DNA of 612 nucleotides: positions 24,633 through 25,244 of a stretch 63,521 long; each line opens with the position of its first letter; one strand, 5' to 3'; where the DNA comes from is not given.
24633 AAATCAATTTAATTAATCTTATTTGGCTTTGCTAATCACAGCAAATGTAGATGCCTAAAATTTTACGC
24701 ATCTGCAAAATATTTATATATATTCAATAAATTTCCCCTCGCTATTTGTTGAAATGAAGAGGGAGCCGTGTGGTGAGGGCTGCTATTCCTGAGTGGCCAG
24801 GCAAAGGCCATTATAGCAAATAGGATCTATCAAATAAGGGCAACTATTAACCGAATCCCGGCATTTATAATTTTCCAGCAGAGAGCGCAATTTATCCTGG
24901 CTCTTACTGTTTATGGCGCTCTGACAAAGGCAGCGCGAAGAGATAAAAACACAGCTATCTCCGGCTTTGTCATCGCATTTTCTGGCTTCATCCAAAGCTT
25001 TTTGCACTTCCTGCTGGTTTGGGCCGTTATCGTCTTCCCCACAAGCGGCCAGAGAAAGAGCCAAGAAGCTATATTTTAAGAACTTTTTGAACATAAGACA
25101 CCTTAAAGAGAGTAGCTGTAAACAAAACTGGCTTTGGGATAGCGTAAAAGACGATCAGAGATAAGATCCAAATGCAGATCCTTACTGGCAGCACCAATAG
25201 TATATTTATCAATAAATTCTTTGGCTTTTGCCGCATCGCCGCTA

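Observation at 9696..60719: Four dispersed Cys-rich lipoproteins form a paralogous family covering 36% of the window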

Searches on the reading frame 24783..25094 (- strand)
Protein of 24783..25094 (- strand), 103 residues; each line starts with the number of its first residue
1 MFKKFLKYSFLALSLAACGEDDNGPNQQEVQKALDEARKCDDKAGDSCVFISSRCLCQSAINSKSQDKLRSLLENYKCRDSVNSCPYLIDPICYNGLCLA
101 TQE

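Call 62: search_protein_families(library=pfam, proteins=[window:24783-25094:-], max_evalue=1)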
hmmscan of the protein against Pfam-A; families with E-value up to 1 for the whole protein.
window:24783-25094:- (103 aa): 0 families
